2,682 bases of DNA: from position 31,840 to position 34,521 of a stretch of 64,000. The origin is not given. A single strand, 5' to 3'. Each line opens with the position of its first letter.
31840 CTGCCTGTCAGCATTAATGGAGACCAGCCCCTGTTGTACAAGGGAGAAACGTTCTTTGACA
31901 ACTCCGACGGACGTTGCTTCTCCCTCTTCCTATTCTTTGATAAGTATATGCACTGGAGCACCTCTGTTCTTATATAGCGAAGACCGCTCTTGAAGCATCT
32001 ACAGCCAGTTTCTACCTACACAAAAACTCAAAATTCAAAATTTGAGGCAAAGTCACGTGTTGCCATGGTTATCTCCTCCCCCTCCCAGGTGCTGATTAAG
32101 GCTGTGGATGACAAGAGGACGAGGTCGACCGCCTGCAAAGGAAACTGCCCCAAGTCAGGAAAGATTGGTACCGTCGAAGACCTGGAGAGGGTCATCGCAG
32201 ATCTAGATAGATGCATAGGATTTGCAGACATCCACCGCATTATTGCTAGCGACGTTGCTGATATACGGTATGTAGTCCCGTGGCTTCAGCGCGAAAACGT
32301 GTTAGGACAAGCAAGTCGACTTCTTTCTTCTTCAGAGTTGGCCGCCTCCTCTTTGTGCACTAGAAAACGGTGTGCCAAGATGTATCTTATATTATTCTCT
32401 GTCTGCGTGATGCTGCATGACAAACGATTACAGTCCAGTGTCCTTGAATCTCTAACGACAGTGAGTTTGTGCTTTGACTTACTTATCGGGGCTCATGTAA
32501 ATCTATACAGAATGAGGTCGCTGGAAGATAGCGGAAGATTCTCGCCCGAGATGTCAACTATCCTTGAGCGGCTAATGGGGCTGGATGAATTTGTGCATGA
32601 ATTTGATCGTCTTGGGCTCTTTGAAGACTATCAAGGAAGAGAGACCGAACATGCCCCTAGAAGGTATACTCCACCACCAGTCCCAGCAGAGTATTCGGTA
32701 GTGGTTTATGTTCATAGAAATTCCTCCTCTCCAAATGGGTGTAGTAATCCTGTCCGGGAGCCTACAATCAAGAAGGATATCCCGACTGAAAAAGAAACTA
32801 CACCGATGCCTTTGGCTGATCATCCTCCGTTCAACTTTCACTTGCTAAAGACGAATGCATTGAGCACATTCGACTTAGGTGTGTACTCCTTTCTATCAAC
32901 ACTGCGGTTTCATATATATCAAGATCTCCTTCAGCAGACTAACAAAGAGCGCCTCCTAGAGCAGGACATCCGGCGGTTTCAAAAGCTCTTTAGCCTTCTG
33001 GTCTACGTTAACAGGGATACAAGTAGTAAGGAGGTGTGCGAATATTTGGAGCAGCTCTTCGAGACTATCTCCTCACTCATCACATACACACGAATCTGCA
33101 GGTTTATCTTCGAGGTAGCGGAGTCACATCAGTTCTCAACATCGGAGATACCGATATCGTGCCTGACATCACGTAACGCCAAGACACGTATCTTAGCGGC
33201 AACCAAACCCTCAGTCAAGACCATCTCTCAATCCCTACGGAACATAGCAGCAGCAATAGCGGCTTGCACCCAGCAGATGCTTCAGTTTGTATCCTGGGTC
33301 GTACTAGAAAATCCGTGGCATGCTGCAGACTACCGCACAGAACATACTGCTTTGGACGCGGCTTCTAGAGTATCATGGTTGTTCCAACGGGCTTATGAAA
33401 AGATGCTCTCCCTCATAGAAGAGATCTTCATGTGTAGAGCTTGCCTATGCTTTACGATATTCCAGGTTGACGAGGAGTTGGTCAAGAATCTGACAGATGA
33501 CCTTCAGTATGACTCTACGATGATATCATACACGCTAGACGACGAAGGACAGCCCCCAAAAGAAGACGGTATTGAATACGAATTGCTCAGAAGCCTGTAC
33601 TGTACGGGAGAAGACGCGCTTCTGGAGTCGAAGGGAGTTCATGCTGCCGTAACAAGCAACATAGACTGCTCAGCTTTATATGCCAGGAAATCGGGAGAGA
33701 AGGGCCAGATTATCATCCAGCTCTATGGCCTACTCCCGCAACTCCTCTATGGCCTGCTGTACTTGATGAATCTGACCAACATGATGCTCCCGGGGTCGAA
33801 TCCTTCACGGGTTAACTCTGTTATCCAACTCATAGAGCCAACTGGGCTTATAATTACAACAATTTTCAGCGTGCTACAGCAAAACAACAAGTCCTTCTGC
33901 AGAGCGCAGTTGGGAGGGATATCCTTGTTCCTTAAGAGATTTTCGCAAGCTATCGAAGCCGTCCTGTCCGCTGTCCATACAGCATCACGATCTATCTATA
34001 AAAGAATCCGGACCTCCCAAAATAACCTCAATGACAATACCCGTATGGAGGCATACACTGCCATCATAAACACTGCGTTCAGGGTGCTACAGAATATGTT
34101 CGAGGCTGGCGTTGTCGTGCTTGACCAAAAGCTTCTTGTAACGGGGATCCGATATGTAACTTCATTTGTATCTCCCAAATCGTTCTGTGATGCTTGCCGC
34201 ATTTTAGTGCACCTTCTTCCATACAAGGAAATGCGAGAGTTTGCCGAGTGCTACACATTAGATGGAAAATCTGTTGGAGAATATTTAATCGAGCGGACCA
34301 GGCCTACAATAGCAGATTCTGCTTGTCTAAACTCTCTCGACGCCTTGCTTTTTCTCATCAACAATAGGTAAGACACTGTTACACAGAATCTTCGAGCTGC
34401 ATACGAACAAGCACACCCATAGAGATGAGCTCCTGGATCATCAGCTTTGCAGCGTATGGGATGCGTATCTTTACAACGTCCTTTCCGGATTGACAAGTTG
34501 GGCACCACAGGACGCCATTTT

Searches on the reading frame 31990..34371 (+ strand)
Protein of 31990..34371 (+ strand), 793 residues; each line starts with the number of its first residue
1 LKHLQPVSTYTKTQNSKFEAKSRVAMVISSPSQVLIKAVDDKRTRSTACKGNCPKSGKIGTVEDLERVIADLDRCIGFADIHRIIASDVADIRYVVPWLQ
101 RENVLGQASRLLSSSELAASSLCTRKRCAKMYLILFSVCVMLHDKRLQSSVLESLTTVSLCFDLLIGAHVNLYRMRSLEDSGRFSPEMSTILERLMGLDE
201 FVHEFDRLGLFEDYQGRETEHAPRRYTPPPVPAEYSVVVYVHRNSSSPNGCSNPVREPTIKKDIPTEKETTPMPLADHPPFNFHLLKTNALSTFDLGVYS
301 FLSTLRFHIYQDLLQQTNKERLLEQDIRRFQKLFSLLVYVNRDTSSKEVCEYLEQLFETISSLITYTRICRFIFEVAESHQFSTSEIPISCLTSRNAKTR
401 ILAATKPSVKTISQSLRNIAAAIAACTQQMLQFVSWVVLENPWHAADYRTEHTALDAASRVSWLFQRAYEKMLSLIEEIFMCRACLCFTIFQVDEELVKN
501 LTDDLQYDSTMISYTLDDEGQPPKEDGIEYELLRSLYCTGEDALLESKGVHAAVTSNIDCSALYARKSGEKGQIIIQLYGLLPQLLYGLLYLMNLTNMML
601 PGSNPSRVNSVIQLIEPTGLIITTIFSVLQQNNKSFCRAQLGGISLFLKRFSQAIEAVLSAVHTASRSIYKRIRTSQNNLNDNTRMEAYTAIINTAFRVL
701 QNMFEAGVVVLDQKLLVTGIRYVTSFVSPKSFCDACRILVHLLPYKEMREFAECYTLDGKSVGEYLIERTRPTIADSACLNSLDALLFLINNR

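Call 6: search_protein_families(library=pfam, proteins=[window:31990-34371:+], max_evalue=0.01)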
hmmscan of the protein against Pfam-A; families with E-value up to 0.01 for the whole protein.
window:31990-34371:+ (793 aa): 0 families

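Call 26: search_protein_families(library=pfam, proteins=[window:31990-34368:+], max_evalue=1)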
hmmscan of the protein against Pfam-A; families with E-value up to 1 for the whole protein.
window:31990-34368:+ (793 aa): 3 families
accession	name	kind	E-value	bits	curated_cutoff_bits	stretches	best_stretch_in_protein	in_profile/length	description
PF23005.1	DUF7032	-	0.093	13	27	1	27-87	55-113/115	Domain of unknown function (DUF7032)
PF20875.2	SidC_C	-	0.14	13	27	1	309-361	54-109/123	SidC, C-terminal domain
PF09303.15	KcnmB2_inactiv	-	0.3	11.5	25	1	662-674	14-26/32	KCNMB2, ball and chain domain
